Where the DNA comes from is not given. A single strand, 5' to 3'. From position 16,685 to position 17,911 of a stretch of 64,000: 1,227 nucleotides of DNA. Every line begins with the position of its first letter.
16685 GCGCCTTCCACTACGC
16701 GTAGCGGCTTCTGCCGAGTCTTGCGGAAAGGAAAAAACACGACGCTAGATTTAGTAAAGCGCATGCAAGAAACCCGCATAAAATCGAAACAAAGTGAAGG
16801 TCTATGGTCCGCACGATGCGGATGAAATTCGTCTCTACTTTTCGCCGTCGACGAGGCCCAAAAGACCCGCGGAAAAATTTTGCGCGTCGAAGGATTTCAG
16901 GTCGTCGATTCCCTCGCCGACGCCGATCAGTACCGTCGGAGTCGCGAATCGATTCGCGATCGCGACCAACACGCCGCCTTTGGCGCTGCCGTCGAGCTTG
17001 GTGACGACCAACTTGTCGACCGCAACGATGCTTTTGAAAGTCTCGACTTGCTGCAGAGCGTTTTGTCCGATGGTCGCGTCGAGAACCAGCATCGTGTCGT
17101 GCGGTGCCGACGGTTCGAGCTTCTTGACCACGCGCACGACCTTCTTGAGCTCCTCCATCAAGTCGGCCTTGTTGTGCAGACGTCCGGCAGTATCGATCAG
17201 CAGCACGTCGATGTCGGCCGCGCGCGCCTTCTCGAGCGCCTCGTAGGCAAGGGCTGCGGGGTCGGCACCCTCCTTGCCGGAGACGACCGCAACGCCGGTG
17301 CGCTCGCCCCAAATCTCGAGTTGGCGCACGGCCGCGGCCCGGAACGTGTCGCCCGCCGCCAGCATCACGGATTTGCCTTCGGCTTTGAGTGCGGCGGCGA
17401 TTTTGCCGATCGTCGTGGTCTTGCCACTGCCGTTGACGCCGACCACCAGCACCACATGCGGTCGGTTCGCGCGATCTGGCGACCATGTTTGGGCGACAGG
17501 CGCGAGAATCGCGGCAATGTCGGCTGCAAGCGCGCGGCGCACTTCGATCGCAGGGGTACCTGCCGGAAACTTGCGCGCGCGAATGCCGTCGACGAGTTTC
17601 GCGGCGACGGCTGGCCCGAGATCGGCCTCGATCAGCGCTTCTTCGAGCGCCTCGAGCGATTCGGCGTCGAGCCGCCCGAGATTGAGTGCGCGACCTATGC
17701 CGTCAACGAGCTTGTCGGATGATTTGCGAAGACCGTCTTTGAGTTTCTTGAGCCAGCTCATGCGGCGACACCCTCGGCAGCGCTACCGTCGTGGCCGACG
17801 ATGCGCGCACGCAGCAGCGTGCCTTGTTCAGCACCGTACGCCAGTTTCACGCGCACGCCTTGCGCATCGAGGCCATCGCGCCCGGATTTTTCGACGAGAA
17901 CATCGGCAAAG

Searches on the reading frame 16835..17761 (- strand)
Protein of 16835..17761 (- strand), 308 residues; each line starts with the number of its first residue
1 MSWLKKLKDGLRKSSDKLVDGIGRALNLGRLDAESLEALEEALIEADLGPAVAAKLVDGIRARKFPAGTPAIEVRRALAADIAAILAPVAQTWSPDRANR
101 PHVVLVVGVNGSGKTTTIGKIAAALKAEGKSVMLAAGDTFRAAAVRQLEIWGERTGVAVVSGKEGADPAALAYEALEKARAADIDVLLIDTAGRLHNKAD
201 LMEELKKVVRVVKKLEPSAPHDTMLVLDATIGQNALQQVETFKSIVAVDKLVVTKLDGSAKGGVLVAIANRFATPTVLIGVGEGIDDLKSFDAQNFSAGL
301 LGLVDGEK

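Call 15: find_homologous_proteins(query=window:16835-17761:-, max_evalue=1e-60)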
Query window:16835-17761:- (308 aa): 7994 proteins with E <= 1e-60 among 8000 candidates; the best 120 are listed.
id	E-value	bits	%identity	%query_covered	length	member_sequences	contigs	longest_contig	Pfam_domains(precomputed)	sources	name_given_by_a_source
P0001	6.4e-180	615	99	98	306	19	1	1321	PF06414.19,PF02881.25,PF13604.13,PF13207.13,PF13401.13,PF00448.29,PF25199.2,PF13191.13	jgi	jgi:fused signal recognition particle receptor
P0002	8.4e-175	598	94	100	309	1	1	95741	PF06414.19,PF02881.25,PF13604.13,PF13207.13,PF13401.13,PF00448.29,PF25199.2,PF13191.13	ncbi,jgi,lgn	-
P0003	5.0e-174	595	93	100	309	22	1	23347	PF06414.19,PF02881.25,PF13604.13,PF13207.13,PF00448.29,PF25199.2,PF13191.13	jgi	jgi:fused signal recognition particle receptor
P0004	2.6e-171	586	96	100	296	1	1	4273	PF02881.25,PF00448.29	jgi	jgi:fused signal recognition particle receptor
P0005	5.6e-166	569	90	98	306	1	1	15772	PF06414.19,PF02881.25,PF13604.13,PF13207.13,PF00448.29,PF25199.2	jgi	jgi:fused signal recognition particle receptor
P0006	2.2e-165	567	90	98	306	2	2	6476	PF06414.19,PF02881.25,PF13604.13,PF13207.13,PF00448.29,PF25199.2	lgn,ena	-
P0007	7.0e-165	565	91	98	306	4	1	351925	PF06414.19,PF02881.25,PF13604.13,PF13207.13,PF00448.29,PF25199.2,PF13191.13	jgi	-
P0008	1.6e-164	564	89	99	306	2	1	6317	PF06414.19,PF02881.25,PF13604.13,PF13207.13,PF13401.13,PF00448.29,PF25199.2,PF13191.13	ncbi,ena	-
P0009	8.4e-164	562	90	98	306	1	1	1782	PF06414.19,PF02881.25,PF13604.13,PF13207.13,PF00448.29,PF25199.2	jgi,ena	jgi:fused signal recognition particle receptor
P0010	3.7e-159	547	86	98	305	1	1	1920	PF06414.19,PF02881.25,PF13604.13,PF13207.13,PF13401.13,PF00448.29,PF25199.2,PF13191.13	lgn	-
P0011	4.1e-158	543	86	98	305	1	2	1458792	PF06414.19,PF02881.25,PF13604.13,PF13207.13,PF00448.29,PF25199.2,PF13191.13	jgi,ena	jgi:fused signal recognition particle receptor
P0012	1.9e-157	541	86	98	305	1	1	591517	PF06414.19,PF02881.25,PF13604.13,PF13207.13,PF00448.29,PF25199.2,PF13191.13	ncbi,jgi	-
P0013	2.2e-157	541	85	98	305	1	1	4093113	PF06414.19,PF02881.25,PF13604.13,PF13207.13,PF13401.13,PF00448.29,PF25199.2,PF13191.13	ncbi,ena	-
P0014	8.2e-157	539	85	98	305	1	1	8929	PF06414.19,PF02881.25,PF13604.13,PF13207.13,PF13401.13,PF00448.29,PF25199.2,PF13191.13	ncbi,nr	ncbi:MAG: signal recognition particle-docking protein FtsY [Rhodospirillales bacterium]|nr:signal re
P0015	8.2e-156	536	85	98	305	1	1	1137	PF06414.19,PF02881.25,PF13604.13,PF13207.13,PF00448.29,PF25199.2,PF13191.13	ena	-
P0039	2.7e-133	462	75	99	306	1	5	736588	PF02881.25,PF13604.13,PF13401.13,PF00448.29,PF25199.2,PF13191.13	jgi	jgi:fused signal recognition particle receptor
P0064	3.9e-127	442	72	98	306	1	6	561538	PF06414.19,PF02881.25,PF13604.13,PF13207.13,PF13401.13,PF00448.29,PF25199.2,PF13191.13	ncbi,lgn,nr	ncbi:MAG: signal recognition particle-docking protein FtsY [Tagaea sp. CACIAM 22H2]|nr:signal recogn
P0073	6.1e-119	415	67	98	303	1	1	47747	PF06414.19,PF02881.25,PF01656.30,PF13604.13,PF13207.13,PF13401.13,PF00448.29,PF25199.2,PF13191.13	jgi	jgi:fused signal recognition particle receptor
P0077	6.1e-118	411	65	98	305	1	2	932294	PF06414.19,PF02881.25,PF13604.13,PF13207.13,PF13401.13,PF00448.29,PF25199.2,PF13191.13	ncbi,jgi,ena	ncbi:MAG TPA: signal recognition particle-docking protein FtsY [Alphaproteobacteria bacterium]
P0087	7.9e-116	404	65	98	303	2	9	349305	PF02881.25,PF13604.13,PF00448.29,PF25199.2,PF20720.4,PF13191.13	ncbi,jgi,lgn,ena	-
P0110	6.7e-112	392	62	98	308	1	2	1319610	PF02881.25,PF13401.13,PF00448.29,PF25199.2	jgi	jgi:fused signal recognition particle receptor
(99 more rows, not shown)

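Call 16: find_encoding_contigs(protein=P0007, flank=4000, max_places=2)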
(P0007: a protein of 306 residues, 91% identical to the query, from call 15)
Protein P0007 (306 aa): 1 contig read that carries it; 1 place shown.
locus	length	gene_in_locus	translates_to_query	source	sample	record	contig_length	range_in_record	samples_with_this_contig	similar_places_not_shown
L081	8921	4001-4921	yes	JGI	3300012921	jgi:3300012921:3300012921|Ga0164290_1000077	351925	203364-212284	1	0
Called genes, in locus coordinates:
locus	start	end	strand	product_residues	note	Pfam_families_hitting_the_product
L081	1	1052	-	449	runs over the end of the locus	PF02881:SRP54_N, PF00448:SRP54, PF01656:CbiA (weak), PF02978:SRP_SPB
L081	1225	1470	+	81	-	PF22513:FitA-like_RHH (weak)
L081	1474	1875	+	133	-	PF01850:PIN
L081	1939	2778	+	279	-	PF01678:DAP_epimerase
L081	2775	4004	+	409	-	PF00919:UPF0004, PF04055:Radical_SAM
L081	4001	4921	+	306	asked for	PF02881:SRP54_N (weak), PF13191:AAA_16 (faint), PF25199:nSTAND_NTPase5 (faint), PF06414:Zeta_toxin (weak), PF13604:AAA_30 (weak), PF00448:SRP54, PF13207:AAA_17 (weak)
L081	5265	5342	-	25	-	-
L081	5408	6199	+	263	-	PF04116:FA_hydroxylase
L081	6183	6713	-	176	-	PF14803:Zn_ribbon_Nudix, PF00293:NUDIX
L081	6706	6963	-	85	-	-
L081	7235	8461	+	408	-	PF10098:DUF2336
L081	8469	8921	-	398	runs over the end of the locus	PF00162:PGK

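Call 17: find_encoding_contigs(protein=P0013, flank=4000, max_places=2)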
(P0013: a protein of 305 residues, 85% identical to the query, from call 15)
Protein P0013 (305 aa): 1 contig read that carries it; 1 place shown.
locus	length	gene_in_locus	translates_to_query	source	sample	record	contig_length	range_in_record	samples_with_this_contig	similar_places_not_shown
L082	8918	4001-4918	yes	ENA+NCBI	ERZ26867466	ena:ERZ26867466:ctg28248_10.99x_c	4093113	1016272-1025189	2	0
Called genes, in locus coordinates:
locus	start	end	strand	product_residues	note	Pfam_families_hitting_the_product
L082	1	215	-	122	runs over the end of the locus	PF00886:Ribosomal_S16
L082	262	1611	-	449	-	PF02881:SRP54_N, PF00448:SRP54, PF01656:CbiA (weak), PF02978:SRP_SPB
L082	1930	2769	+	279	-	PF01678:DAP_epimerase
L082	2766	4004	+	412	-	PF00919:UPF0004, PF04055:Radical_SAM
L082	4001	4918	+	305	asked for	PF02881:SRP54_N, PF25199:nSTAND_NTPase5 (faint), PF13191:AAA_16 (weak), PF06414:Zeta_toxin (weak), PF00448:SRP54, PF13401:AAA_22 (weak), PF13604:AAA_30 (weak), PF13207:AAA_17 (faint)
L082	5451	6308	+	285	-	PF00892:EamA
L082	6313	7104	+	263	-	PF04116:FA_hydroxylase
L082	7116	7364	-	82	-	-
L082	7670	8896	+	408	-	PF10098:DUF2336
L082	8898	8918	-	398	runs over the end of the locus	PF00162:PGK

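Call 18: find_encoding_contigs(protein=P0039, flank=4000, max_places=3)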
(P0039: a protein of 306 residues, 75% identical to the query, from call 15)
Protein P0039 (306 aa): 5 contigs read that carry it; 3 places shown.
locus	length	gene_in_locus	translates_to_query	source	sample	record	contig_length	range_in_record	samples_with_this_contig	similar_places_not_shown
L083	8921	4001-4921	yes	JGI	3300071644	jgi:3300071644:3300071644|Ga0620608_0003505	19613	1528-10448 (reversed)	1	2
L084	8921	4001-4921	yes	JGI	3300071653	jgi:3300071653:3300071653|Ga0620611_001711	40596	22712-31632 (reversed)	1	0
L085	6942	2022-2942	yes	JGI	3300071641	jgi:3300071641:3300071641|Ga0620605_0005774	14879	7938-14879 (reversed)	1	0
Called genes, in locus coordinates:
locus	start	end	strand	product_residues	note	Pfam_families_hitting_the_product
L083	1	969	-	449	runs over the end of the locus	PF02881:SRP54_N, PF00448:SRP54, PF01656:CbiA (weak), PF02978:SRP_SPB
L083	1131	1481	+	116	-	PF22513:FitA-like_RHH (weak)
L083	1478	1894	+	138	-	PF01850:PIN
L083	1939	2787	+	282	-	PF01678:DAP_epimerase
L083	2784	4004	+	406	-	PF00919:UPF0004, PF04055:Radical_SAM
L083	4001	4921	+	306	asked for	PF02881:SRP54_N, PF13191:AAA_16 (weak), PF25199:nSTAND_NTPase5 (faint), PF13604:AAA_30 (weak), PF00448:SRP54, PF13401:AAA_22 (weak)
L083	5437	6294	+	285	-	PF00892:EamA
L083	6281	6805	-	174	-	PF14803:Zn_ribbon_Nudix, PF00293:NUDIX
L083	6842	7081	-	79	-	-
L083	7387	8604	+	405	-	PF10098:DUF2336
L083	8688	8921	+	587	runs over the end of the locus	?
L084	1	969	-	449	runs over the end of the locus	PF02881:SRP54_N, PF00448:SRP54, PF01656:CbiA (weak), PF02978:SRP_SPB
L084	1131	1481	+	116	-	PF22513:FitA-like_RHH (weak)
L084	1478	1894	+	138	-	PF01850:PIN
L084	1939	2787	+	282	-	PF01678:DAP_epimerase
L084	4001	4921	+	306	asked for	PF02881:SRP54_N, PF13191:AAA_16 (weak), PF25199:nSTAND_NTPase5 (faint), PF13604:AAA_30 (weak), PF00448:SRP54, PF13401:AAA_22 (weak)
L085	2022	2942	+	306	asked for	PF02881:SRP54_N, PF13191:AAA_16 (weak), PF25199:nSTAND_NTPase5 (faint), PF13604:AAA_30 (weak), PF00448:SRP54, PF13401:AAA_22 (weak)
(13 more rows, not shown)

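Call 19: find_encoding_contigs(protein=P0064, flank=4000, max_places=3)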
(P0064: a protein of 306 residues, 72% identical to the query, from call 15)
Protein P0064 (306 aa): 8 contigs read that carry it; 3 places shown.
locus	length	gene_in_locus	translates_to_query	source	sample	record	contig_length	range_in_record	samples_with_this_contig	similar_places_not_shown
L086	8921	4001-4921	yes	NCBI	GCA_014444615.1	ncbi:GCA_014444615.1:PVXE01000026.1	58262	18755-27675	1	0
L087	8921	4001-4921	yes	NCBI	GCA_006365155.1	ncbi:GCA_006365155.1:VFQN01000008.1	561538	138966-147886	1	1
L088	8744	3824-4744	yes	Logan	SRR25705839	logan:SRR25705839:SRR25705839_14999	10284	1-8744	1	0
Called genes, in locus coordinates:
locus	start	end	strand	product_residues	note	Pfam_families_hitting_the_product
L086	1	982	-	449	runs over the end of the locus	PF02881:SRP54_N, PF00448:SRP54, PF01656:CbiA (weak), PF02978:SRP_SPB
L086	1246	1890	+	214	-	PF01850:PIN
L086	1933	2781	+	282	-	PF01678:DAP_epimerase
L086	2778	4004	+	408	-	PF00919:UPF0004, PF04055:Radical_SAM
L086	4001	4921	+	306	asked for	PF02881:SRP54_N, PF06414:Zeta_toxin (weak), PF13191:AAA_16 (weak), PF25199:nSTAND_NTPase5 (faint), PF13604:AAA_30 (weak), PF00448:SRP54, PF13401:AAA_22 (weak), PF13207:AAA_17 (weak)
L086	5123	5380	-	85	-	-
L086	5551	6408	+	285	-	PF00892:EamA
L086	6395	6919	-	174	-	PF14803:Zn_ribbon_Nudix, PF00293:NUDIX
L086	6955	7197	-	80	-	-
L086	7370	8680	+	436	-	PF10098:DUF2336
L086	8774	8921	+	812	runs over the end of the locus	PF00672:HAMP, PF00015:MCPsignal, PF07238:PilZ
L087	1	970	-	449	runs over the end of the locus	PF02881:SRP54_N, PF00448:SRP54, PF01656:CbiA (weak), PF02978:SRP_SPB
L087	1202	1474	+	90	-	-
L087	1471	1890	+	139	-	PF01850:PIN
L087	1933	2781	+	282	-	PF01678:DAP_epimerase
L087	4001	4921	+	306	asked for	PF02881:SRP54_N, PF06414:Zeta_toxin (weak), PF13191:AAA_16 (weak), PF25199:nSTAND_NTPase5 (faint), PF13604:AAA_30 (weak), PF00448:SRP54, PF13401:AAA_22 (weak), PF13207:AAA_17 (weak)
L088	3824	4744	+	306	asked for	PF02881:SRP54_N, PF06414:Zeta_toxin (weak), PF13191:AAA_16 (weak), PF25199:nSTAND_NTPase5 (faint), PF13604:AAA_30 (weak), PF00448:SRP54, PF13401:AAA_22 (weak), PF13207:AAA_17 (weak)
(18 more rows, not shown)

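Call 21: find_encoding_contigs(protein=P0077, flank=4000, max_places=1)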
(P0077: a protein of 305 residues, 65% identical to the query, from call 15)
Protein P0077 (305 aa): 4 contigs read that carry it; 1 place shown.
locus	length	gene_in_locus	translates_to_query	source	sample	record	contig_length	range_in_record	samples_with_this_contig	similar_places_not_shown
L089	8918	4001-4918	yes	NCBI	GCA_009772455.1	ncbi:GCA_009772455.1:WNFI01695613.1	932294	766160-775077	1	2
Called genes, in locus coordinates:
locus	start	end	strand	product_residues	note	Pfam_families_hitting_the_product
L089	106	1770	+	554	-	PF13620:CarboxypepD_reg, PF08450:SGL (faint), PF21959:DUF6923 (faint), PF24684:Vgb_lyase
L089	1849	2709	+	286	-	PF01678:DAP_epimerase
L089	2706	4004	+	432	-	PF00919:UPF0004, PF04055:Radical_SAM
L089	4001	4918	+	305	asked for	PF13401:AAA_22 (faint), PF02881:SRP54_N, PF25199:nSTAND_NTPase5 (weak), PF13191:AAA_16 (weak), PF06414:Zeta_toxin (weak), PF13604:AAA_30 (weak), PF00448:SRP54, PF13207:AAA_17 (weak)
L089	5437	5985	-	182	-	PF14803:Zn_ribbon_Nudix, PF00293:NUDIX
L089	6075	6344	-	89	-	-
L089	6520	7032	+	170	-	PF04542:Sigma70_r2, PF22029:PhyR_sigma2, PF04545:Sigma70_r4, PF08281:Sigma70_r4_2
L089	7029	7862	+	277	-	-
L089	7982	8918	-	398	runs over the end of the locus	PF00162:PGK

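Call 22: find_encoding_contigs(protein=P0087, flank=4000, max_places=1)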
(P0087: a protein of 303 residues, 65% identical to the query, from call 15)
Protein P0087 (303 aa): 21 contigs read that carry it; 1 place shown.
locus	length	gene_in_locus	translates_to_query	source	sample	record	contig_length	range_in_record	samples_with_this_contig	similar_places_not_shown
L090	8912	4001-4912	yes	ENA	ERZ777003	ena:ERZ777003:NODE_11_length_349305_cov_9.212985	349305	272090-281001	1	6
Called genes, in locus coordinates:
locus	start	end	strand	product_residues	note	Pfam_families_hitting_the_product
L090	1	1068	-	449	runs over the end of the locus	PF02881:SRP54_N, PF00448:SRP54, PF01656:CbiA (weak), PF02978:SRP_SPB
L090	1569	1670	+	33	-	-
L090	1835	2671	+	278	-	PF01678:DAP_epimerase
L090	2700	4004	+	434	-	PF00919:UPF0004, PF04055:Radical_SAM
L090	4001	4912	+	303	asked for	PF02881:SRP54_N, PF13191:AAA_16 (weak), PF25199:nSTAND_NTPase5 (weak), PF20720:nSTAND3 (faint), PF00448:SRP54, PF13604:AAA_30 (weak)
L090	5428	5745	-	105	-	PF00893:Multi_Drug_Res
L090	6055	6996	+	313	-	PF00294:PfkB, PF25270:Khk (faint)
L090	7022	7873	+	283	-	PF00892:EamA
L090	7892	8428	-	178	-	PF14803:Zn_ribbon_Nudix, PF00293:NUDIX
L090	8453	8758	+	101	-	-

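Call 23: find_encoding_contigs(protein=P0110, flank=4000, max_places=1)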
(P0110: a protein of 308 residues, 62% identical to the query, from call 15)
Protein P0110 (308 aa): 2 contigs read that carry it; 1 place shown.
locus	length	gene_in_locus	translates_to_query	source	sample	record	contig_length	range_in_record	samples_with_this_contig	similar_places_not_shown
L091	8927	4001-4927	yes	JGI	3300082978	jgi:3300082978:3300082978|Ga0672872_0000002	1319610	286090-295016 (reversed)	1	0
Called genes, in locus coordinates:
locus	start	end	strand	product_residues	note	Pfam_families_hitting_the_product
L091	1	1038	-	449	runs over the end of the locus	PF02881:SRP54_N, PF00448:SRP54, PF01656:CbiA, PF02978:SRP_SPB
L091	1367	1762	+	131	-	PF06429:Flg_bbr_C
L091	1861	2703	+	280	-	PF01678:DAP_epimerase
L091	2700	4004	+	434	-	PF00919:UPF0004, PF04055:Radical_SAM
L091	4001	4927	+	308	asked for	PF02881:SRP54_N, PF25199:nSTAND_NTPase5 (weak), PF00448:SRP54, PF13401:AAA_22 (weak)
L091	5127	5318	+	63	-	-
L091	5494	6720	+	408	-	PF13472:Lipase_GDSL_2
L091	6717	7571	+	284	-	PF00892:EamA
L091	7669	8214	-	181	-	PF14803:Zn_ribbon_Nudix (weak), PF00293:NUDIX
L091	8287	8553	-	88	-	-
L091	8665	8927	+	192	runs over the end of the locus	PF04542:Sigma70_r2, PF22029:PhyR_sigma2, PF08281:Sigma70_r4_2, PF04545:Sigma70_r4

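Call 24: find_encoding_contigs(protein=P0073, flank=4000, max_places=1)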
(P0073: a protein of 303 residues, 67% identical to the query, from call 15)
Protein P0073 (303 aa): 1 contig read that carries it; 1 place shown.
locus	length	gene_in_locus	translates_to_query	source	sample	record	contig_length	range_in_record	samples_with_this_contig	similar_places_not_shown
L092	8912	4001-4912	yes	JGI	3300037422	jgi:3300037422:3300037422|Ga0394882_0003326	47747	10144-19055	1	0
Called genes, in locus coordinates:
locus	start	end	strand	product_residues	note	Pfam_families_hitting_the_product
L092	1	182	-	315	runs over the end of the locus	PF00126:HTH_1, PF03466:LysR_substrate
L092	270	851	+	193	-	PF06041:DUF924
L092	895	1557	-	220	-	-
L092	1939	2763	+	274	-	PF01678:DAP_epimerase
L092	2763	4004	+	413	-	PF00919:UPF0004, PF04055:Radical_SAM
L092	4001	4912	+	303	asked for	PF01656:CbiA (faint), PF02881:SRP54_N, PF25199:nSTAND_NTPase5 (weak), PF13191:AAA_16 (weak), PF13604:AAA_30 (weak), PF00448:SRP54, PF13401:AAA_22 (weak), PF13207:AAA_17 (weak), +1 more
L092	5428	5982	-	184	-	PF14803:Zn_ribbon_Nudix, PF00293:NUDIX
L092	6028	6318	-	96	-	-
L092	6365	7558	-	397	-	PF00162:PGK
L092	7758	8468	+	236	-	PF00313:CSD, PF08206:OB_RNB (faint), PF00313:CSD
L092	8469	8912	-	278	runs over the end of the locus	PF04378:RsmJ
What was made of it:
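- Downstream neighbours differ and are convergent in L089, L090 and L092 (calls 21, 22, 24). The downstream gene is not conserved and is convergent in three lineages (calls 21, 22, 24).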
